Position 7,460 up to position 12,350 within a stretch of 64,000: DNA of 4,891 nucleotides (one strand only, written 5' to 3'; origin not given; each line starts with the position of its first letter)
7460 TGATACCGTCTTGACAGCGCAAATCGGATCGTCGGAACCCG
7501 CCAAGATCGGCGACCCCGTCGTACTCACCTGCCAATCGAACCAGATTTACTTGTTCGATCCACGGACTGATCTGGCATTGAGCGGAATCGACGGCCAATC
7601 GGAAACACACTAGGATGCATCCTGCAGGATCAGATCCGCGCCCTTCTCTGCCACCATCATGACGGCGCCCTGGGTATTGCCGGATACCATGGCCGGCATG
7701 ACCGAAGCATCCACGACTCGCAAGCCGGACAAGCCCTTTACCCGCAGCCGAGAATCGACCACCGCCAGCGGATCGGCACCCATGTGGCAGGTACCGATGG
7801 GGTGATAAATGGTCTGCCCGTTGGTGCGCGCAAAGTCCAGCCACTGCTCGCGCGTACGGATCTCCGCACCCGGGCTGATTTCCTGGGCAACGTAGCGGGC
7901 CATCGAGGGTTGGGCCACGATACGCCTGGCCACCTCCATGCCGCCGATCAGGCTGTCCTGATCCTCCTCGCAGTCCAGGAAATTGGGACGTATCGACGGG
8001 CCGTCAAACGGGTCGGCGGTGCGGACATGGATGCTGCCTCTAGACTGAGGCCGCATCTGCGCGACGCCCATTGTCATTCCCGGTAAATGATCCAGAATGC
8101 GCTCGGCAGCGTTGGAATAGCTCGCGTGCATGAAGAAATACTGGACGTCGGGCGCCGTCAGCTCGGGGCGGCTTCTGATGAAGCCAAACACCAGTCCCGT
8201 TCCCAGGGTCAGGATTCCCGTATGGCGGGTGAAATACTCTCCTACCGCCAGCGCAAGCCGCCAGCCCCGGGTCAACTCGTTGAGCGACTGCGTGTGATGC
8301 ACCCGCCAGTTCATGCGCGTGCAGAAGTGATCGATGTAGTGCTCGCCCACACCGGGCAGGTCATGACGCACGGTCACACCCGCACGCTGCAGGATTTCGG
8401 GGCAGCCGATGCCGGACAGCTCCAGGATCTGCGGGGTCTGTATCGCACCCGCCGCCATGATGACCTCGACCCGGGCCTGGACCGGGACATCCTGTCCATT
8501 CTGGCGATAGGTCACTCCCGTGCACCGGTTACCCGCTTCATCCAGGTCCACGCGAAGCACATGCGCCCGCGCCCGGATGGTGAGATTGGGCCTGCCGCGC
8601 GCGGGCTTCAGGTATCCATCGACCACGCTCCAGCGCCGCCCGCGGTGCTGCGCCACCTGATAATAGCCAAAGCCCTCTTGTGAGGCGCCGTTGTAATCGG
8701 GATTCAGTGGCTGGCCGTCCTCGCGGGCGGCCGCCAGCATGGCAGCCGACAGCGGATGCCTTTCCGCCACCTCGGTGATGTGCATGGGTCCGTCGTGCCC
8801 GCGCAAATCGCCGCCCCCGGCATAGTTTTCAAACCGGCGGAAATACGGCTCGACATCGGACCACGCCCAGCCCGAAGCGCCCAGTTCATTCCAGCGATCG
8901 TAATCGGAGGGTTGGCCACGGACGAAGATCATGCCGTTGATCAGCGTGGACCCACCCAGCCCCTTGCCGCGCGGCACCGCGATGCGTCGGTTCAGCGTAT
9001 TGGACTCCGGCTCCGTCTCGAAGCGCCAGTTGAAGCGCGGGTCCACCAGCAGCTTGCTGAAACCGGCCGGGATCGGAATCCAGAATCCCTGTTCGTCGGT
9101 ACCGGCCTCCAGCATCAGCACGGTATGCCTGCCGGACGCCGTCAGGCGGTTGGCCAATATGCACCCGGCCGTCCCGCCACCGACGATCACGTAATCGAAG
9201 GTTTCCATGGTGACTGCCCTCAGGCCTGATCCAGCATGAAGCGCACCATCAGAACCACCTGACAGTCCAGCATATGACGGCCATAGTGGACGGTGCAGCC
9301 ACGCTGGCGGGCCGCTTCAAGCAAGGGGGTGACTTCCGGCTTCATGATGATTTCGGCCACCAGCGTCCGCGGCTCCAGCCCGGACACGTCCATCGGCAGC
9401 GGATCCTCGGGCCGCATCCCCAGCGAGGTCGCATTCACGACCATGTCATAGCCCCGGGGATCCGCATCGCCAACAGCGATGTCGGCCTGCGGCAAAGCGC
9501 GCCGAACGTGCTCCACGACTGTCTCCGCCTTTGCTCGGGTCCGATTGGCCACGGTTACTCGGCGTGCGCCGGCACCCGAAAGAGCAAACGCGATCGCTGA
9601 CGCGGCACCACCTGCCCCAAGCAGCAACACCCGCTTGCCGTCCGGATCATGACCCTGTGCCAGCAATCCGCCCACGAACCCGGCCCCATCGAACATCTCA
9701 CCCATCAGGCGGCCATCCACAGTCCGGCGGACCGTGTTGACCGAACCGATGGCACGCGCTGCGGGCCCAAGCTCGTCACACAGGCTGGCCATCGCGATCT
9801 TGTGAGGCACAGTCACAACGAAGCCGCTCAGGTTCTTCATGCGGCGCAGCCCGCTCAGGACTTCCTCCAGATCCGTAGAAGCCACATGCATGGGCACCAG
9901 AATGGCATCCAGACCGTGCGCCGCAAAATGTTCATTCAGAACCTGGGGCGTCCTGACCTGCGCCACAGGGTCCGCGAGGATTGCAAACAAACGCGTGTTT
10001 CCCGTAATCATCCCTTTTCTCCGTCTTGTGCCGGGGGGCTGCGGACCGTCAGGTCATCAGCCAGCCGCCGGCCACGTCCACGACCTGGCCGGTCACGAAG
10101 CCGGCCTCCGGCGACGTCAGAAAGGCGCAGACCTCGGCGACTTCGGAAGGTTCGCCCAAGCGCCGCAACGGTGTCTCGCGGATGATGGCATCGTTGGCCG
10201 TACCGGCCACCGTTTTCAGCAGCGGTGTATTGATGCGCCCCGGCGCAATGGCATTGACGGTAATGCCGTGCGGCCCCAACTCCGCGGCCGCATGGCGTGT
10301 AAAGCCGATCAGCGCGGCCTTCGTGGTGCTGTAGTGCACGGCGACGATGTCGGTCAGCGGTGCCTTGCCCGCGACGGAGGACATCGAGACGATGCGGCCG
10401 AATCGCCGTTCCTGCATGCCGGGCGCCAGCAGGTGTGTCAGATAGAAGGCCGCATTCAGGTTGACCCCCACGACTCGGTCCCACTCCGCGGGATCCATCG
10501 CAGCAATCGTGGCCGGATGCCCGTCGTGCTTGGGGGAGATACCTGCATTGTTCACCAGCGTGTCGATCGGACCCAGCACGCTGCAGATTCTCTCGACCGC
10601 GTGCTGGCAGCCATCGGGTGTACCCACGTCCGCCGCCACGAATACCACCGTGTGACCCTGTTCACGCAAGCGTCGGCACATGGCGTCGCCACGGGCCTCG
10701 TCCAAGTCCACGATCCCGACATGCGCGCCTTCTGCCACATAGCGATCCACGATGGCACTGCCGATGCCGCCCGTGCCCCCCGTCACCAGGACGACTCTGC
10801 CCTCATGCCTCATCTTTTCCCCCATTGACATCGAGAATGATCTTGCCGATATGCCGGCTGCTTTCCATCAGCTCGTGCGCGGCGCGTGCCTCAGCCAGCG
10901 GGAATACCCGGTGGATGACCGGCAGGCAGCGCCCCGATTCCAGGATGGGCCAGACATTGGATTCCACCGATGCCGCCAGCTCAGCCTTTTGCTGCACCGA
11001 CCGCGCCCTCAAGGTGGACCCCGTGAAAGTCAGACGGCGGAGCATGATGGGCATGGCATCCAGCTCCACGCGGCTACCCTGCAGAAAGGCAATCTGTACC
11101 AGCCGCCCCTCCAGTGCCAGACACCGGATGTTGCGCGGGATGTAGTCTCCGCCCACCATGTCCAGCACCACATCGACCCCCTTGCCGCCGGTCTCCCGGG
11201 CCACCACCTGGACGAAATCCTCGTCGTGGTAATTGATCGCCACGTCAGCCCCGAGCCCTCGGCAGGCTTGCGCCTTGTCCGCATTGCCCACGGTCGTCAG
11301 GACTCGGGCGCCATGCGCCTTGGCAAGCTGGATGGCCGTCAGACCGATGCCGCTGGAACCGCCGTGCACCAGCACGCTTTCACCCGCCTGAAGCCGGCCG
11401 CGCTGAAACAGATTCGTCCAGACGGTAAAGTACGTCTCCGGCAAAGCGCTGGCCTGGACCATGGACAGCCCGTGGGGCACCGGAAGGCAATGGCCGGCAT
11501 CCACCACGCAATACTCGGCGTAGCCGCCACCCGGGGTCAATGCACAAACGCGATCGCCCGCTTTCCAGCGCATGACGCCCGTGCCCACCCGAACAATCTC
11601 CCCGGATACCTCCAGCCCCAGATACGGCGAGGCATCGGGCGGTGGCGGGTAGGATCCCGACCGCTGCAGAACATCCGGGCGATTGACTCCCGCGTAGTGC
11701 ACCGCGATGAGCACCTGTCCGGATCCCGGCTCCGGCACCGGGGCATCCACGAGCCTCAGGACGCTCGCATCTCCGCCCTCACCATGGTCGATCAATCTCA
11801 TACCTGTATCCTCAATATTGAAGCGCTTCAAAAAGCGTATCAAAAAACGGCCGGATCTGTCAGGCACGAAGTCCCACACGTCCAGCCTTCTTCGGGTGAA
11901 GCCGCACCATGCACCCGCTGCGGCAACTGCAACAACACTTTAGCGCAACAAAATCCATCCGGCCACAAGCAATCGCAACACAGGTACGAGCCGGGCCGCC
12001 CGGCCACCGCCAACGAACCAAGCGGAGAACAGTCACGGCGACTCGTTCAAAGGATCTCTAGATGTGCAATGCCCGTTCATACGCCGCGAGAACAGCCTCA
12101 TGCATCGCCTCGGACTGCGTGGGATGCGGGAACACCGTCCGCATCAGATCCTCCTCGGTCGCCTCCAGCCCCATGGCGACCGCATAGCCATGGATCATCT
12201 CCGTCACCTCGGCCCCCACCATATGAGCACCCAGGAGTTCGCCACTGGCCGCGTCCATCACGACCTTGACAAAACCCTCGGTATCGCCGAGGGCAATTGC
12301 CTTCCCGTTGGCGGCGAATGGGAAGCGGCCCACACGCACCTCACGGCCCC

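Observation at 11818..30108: Duplicated promoter-operator cassette defines a split LacI regulon 18 kb apart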

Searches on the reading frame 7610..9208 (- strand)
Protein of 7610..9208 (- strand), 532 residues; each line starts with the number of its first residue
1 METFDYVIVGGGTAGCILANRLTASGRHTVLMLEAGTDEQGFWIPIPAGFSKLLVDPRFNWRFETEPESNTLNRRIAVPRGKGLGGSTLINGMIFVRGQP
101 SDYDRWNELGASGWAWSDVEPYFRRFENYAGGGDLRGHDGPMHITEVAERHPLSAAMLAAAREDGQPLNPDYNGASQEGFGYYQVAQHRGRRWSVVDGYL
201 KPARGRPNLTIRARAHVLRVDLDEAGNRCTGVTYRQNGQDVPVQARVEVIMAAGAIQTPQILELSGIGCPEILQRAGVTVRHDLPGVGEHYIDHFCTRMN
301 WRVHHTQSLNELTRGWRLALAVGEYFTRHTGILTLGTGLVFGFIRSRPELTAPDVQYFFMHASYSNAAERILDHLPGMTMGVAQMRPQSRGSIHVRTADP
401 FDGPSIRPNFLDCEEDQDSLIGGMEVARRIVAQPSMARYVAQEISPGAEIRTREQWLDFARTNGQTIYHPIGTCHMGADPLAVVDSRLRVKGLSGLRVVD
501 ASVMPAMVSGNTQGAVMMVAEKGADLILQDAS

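Call 6: search_protein_families(library=pfam, proteins=[window:7610-9208:-])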
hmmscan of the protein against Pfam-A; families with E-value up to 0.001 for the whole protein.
window:7610-9208:- (532 aa): 5 families
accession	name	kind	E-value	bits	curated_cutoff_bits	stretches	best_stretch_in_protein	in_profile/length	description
PF00732.25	GMC_oxred_N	-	1.8e-48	165.7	23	1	4-295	1-217/218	GMC oxidoreductase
PF05199.19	GMC_oxred_C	-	1e-37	130.3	24.6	1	387-520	1-139/139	GMC oxidoreductase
PF00890.30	FAD_binding_2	-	5.2e-05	23.1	20.4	0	5-36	1-31/414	FAD binding domain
PF13450.12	NAD_binding_8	-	0.00039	21.1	21.9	0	8-38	1-30/68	NAD(P)-binding Rossmann-like domain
PF05834.18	Lycopene_cycl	-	0.00098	18.7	23.4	0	5-38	1-35/380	Lycopene cyclase protein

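Call 15: search_protein_families(library=ncbifam, proteins=[window:7610-9208:-], max_evalue=1e-10)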
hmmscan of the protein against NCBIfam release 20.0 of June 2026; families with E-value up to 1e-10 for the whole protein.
window:7610-9208:- (532 aa): 5 families
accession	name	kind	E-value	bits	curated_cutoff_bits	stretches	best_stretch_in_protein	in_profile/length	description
NF002550.0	PRK02106.1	subfamily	4.4e-168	560.3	605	1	2-530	4-536/563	choline dehydrogenase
TIGR01810.1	betA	equivalog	6.1e-145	483.9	732.1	1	5-528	1-527/532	choline dehydrogenase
TIGR03970.1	mycofact_MftG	equivalog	9.3e-88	295.3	387.45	2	5-312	2-309/487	mycofactocin dehydrogenase MftG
TIGR04542.1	GMC_mycofac_2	equivalog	2.5e-39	135.5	400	1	5-268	1-238/425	mycofactocin system GMC family oxidoreductase MftG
NF038210.1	GMC_mycofac_3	equivalog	1.3e-19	70.4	300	0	7-108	2-94/418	mycofactocin system GMC family oxidoreductase MftG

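Call 61: search_solved_structures(query=window:7610-9208:-, max_evalue=1e-40)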
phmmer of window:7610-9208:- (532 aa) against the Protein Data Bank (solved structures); distinct sequences matched with E-value up to 1e-40: 43.
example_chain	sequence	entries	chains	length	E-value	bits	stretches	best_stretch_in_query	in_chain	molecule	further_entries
9lq0_A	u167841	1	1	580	3.7e-107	362.2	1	3-527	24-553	Oxygen-dependent choline dehydrogenase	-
8b7s_A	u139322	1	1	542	5.1e-107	361.8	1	3-531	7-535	Chloramphenicol-inactivating oxidoreductase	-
8rpf_A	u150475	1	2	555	1e-77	265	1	1-530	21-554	alcohol oxidase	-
6zh7_A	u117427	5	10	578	1.5e-75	257.9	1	3-528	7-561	Fatty acid photodecarboxylase, chloroplastic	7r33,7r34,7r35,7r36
6ys2_AAA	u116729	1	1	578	1.5e-75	257.9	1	3-528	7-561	Fatty acid Photodecarboxylase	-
6yru_AAA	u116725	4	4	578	1.7e-75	257.8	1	3-528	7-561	Fatty acid Photodecarboxylase | Fatty acid photodecarboxylase, chloroplastic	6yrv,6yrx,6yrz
6ys1_AAA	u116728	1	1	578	1.7e-75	257.8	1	3-528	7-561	Fatty acid Photodecarboxylase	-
5ncc_A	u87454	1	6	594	1.9e-75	257.5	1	3-528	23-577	Fatty acid Photodecarboxylase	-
7av4_AAA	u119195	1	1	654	2.8e-75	257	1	3-528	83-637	Fatty acid photodecarboxylase, chloroplastic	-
8rpg_A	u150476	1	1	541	3.4e-74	253.4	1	3-527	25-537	Alcohol oxidase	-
2jbv_A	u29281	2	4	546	1.2e-70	241.7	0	3-318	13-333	CHOLINE OXIDASE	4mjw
3nne_A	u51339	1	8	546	1.3e-70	241.7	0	3-318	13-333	Choline oxidase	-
3ljp_A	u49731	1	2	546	4.3e-70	239.9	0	3-318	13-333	Choline oxidase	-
9ugm_A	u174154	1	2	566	1.5e-69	238.1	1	4-530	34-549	FAD containing choline oxidase mutant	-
5oc1_A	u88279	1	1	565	1.7e-65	224.7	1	4-530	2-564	Aryl-alcohol oxidase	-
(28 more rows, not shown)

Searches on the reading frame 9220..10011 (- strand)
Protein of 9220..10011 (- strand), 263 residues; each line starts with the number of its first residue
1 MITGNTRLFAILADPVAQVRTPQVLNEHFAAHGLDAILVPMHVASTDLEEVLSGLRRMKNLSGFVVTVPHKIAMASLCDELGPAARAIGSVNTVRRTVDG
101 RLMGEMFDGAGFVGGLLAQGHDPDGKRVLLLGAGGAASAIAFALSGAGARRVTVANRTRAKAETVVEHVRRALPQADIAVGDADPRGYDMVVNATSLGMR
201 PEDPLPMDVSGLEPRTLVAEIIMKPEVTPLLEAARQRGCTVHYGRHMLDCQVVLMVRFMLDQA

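Call 6: search_protein_families(library=pfam, proteins=[window:9220-10011:-])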
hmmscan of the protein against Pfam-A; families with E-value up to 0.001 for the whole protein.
window:9220-10011:- (263 aa): 3 families
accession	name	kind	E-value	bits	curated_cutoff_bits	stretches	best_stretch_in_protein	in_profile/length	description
PF08501.16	Shikimate_dh_N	-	5.6e-20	71.8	27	1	11-94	1-83/83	Shikimate dehydrogenase substrate binding domain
PF01488.26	Shikimate_DH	-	3.2e-09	37.4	24.3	1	124-172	11-59/138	Shikimate / quinate 5-dehydrogenase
PF13241.12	NAD_binding_7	-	0.00034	21.6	22.1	1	121-196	3-70/104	Putative NAD(P)-binding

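Call 15: search_protein_families(library=ncbifam, proteins=[window:9220-10011:-], max_evalue=1e-10)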
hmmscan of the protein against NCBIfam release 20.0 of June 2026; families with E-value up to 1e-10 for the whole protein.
window:9220-10011:- (263 aa): 17 families
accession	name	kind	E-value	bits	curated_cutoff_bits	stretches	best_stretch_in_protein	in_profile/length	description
NF001319.0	PRK00258.3-3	equivalog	1e-51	175.7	252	1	3-252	3-249/279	shikimate dehydrogenase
TIGR00507.1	aroE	equivalog_domain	3.2e-50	170.8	200.2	1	8-253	2-245/270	shikimate dehydrogenase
NF001312.0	PRK00258.1-4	equivalog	1.3e-45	155.9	295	1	7-253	10-257/285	shikimate dehydrogenase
NF009200.0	PRK12548.1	subfamily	1.4e-44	152.6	432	1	2-251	5-265/289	shikimate dehydrogenase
NF001314.0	PRK00258.2-2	equivalog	7.3e-44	149.9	248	1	1-261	2-271/290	shikimate dehydrogenase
NF009201.0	PRK12549.1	subfamily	9.6e-40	136.5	235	1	15-256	16-263/286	shikimate dehydrogenase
NF001313.0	PRK00258.2-1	equivalog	2.7e-39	135.4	431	1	2-251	5-264/290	shikimate dehydrogenase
NF001310.0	PRK00258.1-2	equivalog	1.2e-38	132.9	221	1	7-248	3-247/279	shikimate dehydrogenase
NF001322.0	PRK00258.3-6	equivalog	2e-37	129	285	1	6-256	5-246/272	shikimate dehydrogenase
NF001316.0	PRK00258.2-5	equivalog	2.4e-34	118.8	247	1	7-260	2-244/263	shikimate dehydrogenase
NF001315.0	PRK00258.2-4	equivalog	3.2e-34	118.4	413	1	2-251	3-257/284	shikimate dehydrogenase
NF001311.0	PRK00258.1-3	equivalog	1.7e-28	99.6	235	1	9-259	8-255/279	shikimate dehydrogenase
NF009390.0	PRK12749.1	equivalog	5.5e-28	98.2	349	1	4-251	5-262/288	quinate/shikimate dehydrogenase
TIGR01809.1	Shik-DH-AROM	equivalog_domain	3.9e-25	88.5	196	1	9-170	8-170/282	shikimate dehydrogenase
NF009202.0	PRK12550.1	equivalog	7.7e-24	84.4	306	1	42-253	42-247/272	shikimate 5-dehydrogenase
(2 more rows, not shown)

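Call 30: search_solved_structures(query=window:9220-10011:-, max_evalue=1e-10)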
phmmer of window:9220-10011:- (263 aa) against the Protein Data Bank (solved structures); distinct sequences matched with E-value up to 1e-10: 36.
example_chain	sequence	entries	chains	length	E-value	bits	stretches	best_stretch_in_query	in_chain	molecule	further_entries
4k28_A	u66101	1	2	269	1.1e-53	185.8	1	1-255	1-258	Shikimate dehydrogenase family protein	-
2egg_A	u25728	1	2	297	3.6e-37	131.7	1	7-254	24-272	Shikimate 5-dehydrogenase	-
3tnl_A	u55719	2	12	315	1.1e-36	130.1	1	2-248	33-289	Shikimate dehydrogenase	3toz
7cok_A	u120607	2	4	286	1.2e-36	130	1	14-260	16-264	5-ketofructose reductase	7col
3t4e_A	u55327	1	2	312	9.2e-30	107.4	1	2-248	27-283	Quinate/shikimate dehydrogenase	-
1nvt_A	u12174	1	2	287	4.7e-28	101.8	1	1-250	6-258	Shikimate 5'-dehydrogenase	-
1npd_A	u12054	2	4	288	1.4e-27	100.2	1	2-248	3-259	HYPOTHETICAL SHIKIMATE 5-DEHYDROGENASE-LIKE PROTEIN YDIB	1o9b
1vi2_A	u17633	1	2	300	1.7e-27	100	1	2-248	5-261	Shikimate 5-dehydrogenase 2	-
2gpt_A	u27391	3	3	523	1.3e-26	97.1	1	4-248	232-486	3-dehydroquinate dehydratase/ shikimate 5-dehydrogenase | Bifunctional 3-dehydroquinate dehydratase/shikimate dehydrogenase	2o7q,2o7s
3don_A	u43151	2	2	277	1.5e-26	96.9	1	9-248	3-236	Shikimate dehydrogenase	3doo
6bmb_A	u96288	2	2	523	1.2e-25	93.9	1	4-248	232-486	Bifunctional 3-dehydroquinate dehydratase/shikimate dehydrogenase, chloroplastic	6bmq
2hk7_A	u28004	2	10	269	8.4e-24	87.9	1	1-251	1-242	Shikimate dehydrogenase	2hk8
2hk9_A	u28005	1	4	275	9.1e-24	87.8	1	1-251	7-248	Shikimate dehydrogenase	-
4omu_A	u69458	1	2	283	2.1e-22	83.3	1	11-240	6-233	Shikimate dehydrogenase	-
1wxd_A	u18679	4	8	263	3.1e-21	79.5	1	9-257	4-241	shikimate 5-dehydrogenase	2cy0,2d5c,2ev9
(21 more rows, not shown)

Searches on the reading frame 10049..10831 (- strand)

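Call 6: search_protein_families(library=pfam, proteins=[window:10049-10831:-])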
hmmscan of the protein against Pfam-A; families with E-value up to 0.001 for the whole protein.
window:10049-10831:- (260 aa): 5 families
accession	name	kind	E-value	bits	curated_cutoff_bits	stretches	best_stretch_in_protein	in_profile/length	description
PF13561.12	adh_short_C2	-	1.6e-58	198.5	27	1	21-257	6-235/236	Enoyl-(Acyl carrier protein) reductase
PF00106.31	adh_short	-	8.6e-55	185.7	26.6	1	12-208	1-190/195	short chain dehydrogenase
PF08659.16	KR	-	3.2e-14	53.7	22.6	1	14-183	3-165/180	KR domain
PF23441.1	SDR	-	5.5e-05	23.1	27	1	13-256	9-254/258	SDR-like rossmann domain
PF01370.27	Epimerase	-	0.00024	21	20.9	1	14-99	1-75/240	NAD dependent epimerase/dehydratase family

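Call 15: search_protein_families(library=ncbifam, proteins=[window:10049-10831:-], max_evalue=1e-10)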
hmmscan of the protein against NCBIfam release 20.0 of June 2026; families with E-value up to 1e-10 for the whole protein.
window:10049-10831:- (260 aa): 205 families (the best 25 are shown)
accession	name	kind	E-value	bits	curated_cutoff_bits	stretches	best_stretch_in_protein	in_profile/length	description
NF004198.0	PRK05653.1-3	equivalog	1.2e-81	273.9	296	1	7-259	3-248/248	3-oxoacyl-ACP reductase FabG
NF009466.0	PRK12826.1-2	subfamily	1e-71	241.3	222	1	11-258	3-245/248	3-oxoacyl-ACP reductase FabG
NF005559.1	PRK07231.1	subfamily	1.5e-65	221.1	215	1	9-258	2-248/249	glucose 1-dehydrogenase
TIGR01829.1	AcAcCoA_reduct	subfamily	5.5e-62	209.6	302.1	1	12-259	1-242/242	acetoacetyl-CoA reductase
NF009464.0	PRK12824.1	subfamily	9.5e-62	208.8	269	1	12-259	3-244/245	3-oxoacyl-ACP reductase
TIGR01830.1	3oxo_ACP_reduc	equivalog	3e-61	207.2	297.75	1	14-256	1-237/239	3-oxoacyl-[acyl-carrier-protein] reductase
NF009468.0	PRK12826.1-4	equivalog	9.2e-61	205.7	318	1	8-258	4-248/256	SDR family oxidoreductase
NF004197.0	PRK05653.1-1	equivalog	6.9e-56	189.6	332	1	9-259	5-248/249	3-oxoacyl-ACP reductase FabG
TIGR03206.1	benzo_BadH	equivalog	1.6e-53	181.6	431.2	1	11-259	3-250/250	2-hydroxycyclohexanecarboxyl-CoA dehydrogenase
NF004200.0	PRK05653.1-5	equivalog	2.1e-53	181.4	273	1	12-256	3-240/242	3-oxoacyl-ACP reductase FabG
NF004202.0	PRK05653.2-2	equivalog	6.2e-53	180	333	1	10-258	6-248/259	3-oxoacyl-ACP reductase FabG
NF006070.0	PRK08213.1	subfamily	6.9e-52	176.5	279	1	4-257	5-256/259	gluconate 5-dehydrogenase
TIGR01963.1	PHB_DH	subfamily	1.6e-51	175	307.05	1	12-259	2-254/255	3-hydroxybutyrate dehydrogenase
NF047420.2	EF_P_mod_YmfI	equivalog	2.1e-51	174.9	238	1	14-257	2-235/236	elongation factor P 5-aminopentanone reductase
NF052558.1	MBtsdlDhBudC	equivalog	1.1e-50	172.6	270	1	10-257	2-241/250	meso-2,3-butanediol dehydrogenase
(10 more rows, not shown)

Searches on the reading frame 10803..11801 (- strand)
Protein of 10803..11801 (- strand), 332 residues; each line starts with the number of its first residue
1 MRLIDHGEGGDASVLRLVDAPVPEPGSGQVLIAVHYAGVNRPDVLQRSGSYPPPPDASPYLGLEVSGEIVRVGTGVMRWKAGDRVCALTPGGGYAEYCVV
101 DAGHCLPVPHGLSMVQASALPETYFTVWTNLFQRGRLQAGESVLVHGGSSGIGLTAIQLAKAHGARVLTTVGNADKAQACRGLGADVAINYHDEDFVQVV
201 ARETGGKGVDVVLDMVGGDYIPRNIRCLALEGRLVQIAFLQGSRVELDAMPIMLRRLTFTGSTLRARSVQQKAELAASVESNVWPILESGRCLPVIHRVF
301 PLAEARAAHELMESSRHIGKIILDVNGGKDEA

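Call 6: search_protein_families(library=pfam, proteins=[window:10803-11801:-])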
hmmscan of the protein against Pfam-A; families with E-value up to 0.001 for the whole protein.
window:10803-11801:- (332 aa): 3 families
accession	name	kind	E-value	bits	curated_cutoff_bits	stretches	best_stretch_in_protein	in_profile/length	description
PF00107.32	ADH_zinc_N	-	8.5e-31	107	31.8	1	151-271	1-122/129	Zinc-binding dehydrogenase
PF13602.12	ADH_zinc_N_2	-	1.6e-26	94.2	27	1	183-323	1-134/134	Zinc-binding dehydrogenase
PF08240.17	ADH_N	-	3.9e-18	66.1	23.5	1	26-109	1-103/104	Alcohol dehydrogenase GroES-like domain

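Call 15: search_protein_families(library=ncbifam, proteins=[window:10803-11801:-], max_evalue=1e-10)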
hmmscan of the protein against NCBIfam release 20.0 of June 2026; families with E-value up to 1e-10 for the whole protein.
window:10803-11801:- (332 aa): 19 families
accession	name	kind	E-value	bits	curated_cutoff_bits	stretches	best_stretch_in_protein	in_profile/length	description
TIGR02824.1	quinone_pig3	subfamily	1.9e-148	493.8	296.8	1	1-325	1-325/325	putative NAD(P)H quinone oxidoreductase, PIG3 family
NF041183.1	Pks2_ls1_myc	equivalog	1.5e-46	158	2400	1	8-326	1413-1730/2086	sulfolipid-1 biosynthesis phthioceranic/hydroxyphthioceranic acid synthase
NF008024.0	PRK10754.1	subfamily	2e-42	145.4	348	1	4-320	5-322/327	NADPH:quinone reductase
NF010344.0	PRK13771.1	subfamily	2.3e-34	118.9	349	1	92-325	116-333/334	putative alcohol dehydrogenase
NF041172.1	AcrlCoa_red_Thmprot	equivalog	9.5e-33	113.5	500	1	92-323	116-332/334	acryloyl-CoA reductase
TIGR01751.1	crot-CoA-red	equivalog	3.7e-31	108.2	378.55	1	89-198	137-248/398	crotonyl-CoA carboxylase/reductase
TIGR02817.1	adh_fam_1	subfamily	6.5e-28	98.1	284.05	1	13-324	15-334/336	zinc-binding alcohol dehydrogenase family protein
TIGR00692.1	tdh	equivalog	1.3e-24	86.8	458.35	1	92-323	117-338/340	L-threonine 3-dehydrogenase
TIGR02823.1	oxido_YhdH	subfamily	3.9e-24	85.1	297.25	1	27-325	26-324/324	acrylyl-CoA reductase family protein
NF041097.1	keto_inos_dh_IolM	equivalog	8.3e-24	84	450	1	88-263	147-335/389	scyllo-inosose 3-dehydrogenase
NF003808.0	PRK05396.1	equivalog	4.7e-23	81.6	380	1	92-325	119-340/341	L-threonine 3-dehydrogenase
NF006940.0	PRK09422.1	equivalog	2e-21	76.3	344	1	91-297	114-316/338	alcohol dehydrogenase AdhP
NF058644.1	CurcmRedCuraProt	equivalog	2.1e-18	66.5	440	1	13-233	16-235/336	NADPH-dependent curcumin/dihydrocurcumin reductase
TIGR03989.1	Rxyl_3153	subfamily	1.2e-17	64.3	440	1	92-261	139-312/370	NDMA-dependent alcohol dehydrogenase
TIGR03451.1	mycoS_dep_FDH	equivalog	4e-17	62.1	512.9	0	92-220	129-257/358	S-(hydroxymethyl)mycothiol dehydrogenase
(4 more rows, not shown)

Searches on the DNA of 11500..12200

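Call 69: search_rna_families(source=window, start=11500, end=12200, threshold=evalue, max_evalue=1)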
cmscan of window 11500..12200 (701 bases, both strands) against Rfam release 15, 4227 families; matches with E-value up to 1: 0.
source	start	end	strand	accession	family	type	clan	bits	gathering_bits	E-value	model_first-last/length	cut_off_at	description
